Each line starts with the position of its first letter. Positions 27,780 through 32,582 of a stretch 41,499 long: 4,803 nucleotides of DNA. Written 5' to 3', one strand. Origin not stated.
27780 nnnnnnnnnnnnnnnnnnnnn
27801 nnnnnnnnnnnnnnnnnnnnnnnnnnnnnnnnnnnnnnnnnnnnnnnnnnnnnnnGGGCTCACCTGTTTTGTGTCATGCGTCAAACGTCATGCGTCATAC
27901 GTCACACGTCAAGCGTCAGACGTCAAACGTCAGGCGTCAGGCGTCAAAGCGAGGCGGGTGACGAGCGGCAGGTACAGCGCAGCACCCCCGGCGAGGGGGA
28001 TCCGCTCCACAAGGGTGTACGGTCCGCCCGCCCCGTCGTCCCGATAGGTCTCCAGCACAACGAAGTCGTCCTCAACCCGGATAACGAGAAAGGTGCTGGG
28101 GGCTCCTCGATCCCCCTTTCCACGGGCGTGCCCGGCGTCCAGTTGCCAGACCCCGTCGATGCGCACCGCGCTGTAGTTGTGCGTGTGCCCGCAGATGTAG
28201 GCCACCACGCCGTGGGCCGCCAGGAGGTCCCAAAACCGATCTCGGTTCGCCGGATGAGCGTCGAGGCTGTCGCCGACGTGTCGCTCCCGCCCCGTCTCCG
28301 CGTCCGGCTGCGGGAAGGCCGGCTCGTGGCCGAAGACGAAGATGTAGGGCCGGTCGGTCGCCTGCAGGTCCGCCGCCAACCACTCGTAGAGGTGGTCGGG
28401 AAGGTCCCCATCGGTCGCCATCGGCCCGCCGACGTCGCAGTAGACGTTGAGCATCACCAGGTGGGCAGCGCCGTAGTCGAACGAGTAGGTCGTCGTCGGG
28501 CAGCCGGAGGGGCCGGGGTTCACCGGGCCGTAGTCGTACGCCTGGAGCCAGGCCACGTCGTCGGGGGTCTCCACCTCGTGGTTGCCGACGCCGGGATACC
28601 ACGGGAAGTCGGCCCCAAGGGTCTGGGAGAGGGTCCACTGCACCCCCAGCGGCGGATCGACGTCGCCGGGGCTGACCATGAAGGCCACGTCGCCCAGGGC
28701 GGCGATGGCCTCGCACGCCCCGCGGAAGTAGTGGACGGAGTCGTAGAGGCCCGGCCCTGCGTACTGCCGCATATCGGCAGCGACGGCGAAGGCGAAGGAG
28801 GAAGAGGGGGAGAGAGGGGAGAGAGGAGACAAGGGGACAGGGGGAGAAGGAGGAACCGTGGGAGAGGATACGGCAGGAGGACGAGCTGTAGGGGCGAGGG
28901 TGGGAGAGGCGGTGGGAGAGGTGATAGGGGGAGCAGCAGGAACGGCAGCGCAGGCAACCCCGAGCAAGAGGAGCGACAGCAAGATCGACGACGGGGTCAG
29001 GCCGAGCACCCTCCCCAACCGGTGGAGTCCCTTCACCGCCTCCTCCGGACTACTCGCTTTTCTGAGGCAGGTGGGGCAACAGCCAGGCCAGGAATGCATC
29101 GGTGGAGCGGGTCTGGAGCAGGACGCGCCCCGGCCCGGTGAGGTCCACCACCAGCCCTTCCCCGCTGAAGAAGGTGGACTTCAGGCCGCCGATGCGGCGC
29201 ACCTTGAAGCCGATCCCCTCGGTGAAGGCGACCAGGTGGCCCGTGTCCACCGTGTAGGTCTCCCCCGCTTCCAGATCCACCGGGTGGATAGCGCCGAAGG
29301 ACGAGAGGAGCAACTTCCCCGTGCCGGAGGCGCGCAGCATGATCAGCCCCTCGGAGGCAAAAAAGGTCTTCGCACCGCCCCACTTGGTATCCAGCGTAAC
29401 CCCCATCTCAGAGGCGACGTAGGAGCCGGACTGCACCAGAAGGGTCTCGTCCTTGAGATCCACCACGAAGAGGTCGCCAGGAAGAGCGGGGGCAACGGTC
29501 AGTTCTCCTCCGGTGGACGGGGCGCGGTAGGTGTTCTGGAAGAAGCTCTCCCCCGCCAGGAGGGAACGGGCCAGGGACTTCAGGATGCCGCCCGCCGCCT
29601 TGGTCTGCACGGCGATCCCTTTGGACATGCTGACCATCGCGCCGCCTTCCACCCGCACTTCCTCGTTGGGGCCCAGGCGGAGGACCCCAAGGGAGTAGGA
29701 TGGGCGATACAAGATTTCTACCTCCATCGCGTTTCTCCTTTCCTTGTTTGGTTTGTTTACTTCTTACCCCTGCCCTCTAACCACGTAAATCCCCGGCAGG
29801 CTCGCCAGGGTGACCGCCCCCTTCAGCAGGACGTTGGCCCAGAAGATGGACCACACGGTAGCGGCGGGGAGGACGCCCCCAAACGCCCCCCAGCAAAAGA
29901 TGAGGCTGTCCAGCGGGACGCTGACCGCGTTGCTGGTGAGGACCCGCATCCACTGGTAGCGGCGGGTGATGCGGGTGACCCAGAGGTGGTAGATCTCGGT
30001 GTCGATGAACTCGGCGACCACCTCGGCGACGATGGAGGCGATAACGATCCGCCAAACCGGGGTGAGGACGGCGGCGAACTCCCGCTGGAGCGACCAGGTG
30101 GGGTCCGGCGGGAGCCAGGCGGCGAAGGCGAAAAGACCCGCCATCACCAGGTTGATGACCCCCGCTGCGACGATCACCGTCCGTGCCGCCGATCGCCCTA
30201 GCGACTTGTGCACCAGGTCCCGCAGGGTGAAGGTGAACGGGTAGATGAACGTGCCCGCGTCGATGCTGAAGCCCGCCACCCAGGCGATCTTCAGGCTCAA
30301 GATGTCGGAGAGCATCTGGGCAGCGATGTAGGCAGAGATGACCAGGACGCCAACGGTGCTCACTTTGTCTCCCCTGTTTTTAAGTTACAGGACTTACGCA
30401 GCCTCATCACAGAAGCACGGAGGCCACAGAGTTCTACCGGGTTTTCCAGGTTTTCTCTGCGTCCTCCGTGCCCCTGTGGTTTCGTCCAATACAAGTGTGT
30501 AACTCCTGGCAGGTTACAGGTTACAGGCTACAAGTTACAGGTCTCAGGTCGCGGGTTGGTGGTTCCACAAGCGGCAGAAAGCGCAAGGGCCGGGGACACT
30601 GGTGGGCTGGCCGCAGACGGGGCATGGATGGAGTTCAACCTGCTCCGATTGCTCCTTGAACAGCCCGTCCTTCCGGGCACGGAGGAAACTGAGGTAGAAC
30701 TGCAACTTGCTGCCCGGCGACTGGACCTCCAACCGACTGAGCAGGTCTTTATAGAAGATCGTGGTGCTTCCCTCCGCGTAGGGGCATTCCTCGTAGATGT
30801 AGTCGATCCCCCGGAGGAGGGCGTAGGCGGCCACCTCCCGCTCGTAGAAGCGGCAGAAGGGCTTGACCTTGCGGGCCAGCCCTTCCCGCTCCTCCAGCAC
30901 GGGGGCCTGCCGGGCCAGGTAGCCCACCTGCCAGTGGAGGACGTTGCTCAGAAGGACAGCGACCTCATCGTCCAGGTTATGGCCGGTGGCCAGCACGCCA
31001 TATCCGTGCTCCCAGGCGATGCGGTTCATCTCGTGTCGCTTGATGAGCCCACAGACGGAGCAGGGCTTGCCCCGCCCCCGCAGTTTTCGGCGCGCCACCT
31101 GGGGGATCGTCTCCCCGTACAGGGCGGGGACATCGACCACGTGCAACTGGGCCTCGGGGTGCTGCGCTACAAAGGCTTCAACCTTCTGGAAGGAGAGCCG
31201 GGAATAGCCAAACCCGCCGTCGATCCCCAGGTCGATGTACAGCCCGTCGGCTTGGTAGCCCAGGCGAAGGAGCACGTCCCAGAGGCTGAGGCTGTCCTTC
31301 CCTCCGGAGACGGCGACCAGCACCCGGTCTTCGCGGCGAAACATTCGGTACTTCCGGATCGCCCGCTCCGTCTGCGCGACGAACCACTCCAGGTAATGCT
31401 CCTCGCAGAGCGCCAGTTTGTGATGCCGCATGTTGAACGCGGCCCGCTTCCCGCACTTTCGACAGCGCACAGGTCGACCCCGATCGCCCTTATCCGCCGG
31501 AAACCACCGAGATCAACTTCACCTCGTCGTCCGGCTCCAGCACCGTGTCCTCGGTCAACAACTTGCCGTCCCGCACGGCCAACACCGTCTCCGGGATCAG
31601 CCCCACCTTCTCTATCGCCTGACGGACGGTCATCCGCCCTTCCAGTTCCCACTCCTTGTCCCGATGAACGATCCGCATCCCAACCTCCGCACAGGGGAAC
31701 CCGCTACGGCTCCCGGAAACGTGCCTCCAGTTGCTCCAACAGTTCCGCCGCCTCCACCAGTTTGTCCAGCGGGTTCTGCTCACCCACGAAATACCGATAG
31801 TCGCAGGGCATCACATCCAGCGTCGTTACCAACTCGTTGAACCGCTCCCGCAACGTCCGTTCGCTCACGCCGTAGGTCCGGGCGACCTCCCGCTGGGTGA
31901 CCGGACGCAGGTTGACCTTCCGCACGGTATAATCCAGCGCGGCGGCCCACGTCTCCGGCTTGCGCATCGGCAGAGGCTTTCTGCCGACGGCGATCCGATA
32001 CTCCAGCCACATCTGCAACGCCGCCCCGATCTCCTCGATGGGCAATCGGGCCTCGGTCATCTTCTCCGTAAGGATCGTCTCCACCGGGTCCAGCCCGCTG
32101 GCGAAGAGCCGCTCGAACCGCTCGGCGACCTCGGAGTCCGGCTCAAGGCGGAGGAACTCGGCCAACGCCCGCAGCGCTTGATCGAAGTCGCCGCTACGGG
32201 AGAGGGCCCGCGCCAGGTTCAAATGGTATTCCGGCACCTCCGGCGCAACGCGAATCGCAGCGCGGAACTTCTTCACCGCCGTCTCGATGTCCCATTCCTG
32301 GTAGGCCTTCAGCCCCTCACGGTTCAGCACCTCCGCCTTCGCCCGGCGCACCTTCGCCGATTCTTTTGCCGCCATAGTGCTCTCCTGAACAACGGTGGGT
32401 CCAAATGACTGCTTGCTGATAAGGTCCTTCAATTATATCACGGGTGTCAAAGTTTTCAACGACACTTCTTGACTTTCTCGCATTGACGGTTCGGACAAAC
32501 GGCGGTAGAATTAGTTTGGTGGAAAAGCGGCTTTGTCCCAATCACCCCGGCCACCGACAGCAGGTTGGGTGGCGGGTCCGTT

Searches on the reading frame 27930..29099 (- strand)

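Call 12: search_protein_families(library=pfam, proteins=[window:27930-29099:-], max_evalue=0.0001)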
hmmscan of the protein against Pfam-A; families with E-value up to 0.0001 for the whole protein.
window:27930-29099:- (389 aa): 1 family
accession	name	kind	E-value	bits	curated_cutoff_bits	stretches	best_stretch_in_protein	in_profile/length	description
PF00149.33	Metallophos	-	2.5e-10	41.5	21.5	1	135-309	37-191/191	Calcineurin-like phosphoesterase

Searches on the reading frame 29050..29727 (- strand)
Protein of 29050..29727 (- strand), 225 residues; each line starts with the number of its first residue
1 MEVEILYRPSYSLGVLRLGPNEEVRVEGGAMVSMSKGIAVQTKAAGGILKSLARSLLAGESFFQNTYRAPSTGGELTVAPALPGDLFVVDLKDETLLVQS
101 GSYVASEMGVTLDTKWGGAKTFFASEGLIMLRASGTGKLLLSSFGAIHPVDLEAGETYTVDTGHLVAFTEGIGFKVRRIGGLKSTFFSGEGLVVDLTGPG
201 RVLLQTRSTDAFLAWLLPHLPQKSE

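Call 66: search_protein_families(library=pfam, proteins=[window:29050-29727:-], max_evalue=0.00001)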
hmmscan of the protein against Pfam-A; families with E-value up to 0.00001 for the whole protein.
window:29050-29727:- (225 aa): 1 family
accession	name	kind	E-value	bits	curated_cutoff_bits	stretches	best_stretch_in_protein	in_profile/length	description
PF01987.23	AIM24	-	3.6e-67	226.5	25.7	1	4-207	2-205/205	Mitochondrial biogenesis AIM24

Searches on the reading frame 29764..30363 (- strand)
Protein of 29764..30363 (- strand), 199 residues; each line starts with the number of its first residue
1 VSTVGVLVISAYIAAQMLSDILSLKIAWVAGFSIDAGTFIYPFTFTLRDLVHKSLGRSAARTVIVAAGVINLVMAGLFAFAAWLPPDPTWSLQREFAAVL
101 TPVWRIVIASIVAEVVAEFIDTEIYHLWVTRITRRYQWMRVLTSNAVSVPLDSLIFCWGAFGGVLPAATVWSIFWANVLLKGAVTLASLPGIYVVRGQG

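Call 66: search_protein_families(library=pfam, proteins=[window:29764-30363:-], max_evalue=0.00001)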
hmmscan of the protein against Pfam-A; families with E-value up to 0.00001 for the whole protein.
window:29764-30363:- (199 aa): 1 family
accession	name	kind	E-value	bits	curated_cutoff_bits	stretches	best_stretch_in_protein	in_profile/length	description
PF02592.20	Vut_1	-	4.9e-37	128.1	27.2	1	35-195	1-152/152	Putative vitamin uptake transporter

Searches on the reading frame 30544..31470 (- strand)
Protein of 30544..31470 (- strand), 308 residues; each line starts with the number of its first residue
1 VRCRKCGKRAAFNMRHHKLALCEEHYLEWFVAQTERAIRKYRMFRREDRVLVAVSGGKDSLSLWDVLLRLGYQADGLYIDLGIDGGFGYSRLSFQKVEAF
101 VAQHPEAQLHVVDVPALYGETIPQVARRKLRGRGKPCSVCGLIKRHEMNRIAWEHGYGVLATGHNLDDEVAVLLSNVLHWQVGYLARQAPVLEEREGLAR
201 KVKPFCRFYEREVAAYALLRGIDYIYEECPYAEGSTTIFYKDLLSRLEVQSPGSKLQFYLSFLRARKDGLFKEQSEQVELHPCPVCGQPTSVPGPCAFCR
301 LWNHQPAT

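Call 66: search_protein_families(library=pfam, proteins=[window:30544-31470:-], max_evalue=0.00001)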
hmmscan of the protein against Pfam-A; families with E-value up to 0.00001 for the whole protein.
window:30544-31470:- (308 aa): 2 families
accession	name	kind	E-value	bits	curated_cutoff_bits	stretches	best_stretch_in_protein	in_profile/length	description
PF22082.2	TtuA_LIM_N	-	3e-08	34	27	1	2-27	1-26/26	2-thiouridine synthetase TtuA, N-terminal LIM domain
PF01171.26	ATP_bind_3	-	6.6e-07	29.7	27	0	50-72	2-24/182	PP-loop family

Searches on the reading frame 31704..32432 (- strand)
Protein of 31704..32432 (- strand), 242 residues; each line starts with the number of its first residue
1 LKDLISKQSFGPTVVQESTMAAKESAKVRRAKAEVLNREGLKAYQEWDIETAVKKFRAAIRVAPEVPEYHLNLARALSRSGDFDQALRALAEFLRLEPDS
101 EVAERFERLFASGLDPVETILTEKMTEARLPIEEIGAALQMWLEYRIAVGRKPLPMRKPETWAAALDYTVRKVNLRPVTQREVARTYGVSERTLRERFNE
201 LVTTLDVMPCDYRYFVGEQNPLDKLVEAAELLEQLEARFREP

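Call 66: search_protein_families(library=pfam, proteins=[window:31704-32432:-], max_evalue=0.00001)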
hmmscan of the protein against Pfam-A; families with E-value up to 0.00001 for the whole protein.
window:31704-32432:- (242 aa): 5 families
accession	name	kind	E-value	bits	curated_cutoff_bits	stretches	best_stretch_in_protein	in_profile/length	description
PF07719.23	TPR_2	-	6.4e-10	38.8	27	0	67-99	1-33/34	Tetratricopeptide repeat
PF14559.12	TPR_19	-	9.3e-07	29.5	25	1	46-103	4-62/68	Tetratricopeptide repeat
PF13371.12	TPR_9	-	2.2e-06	28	35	1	46-109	8-71/73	Tetratricopeptide repeat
PF13428.12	TPR_14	-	4.9e-06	27.2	23.5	0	67-103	1-37/44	Tetratricopeptide repeat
PF13432.12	TPR_16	-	5.5e-06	27.2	32.7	1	43-100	7-64/65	Tetratricopeptide repeat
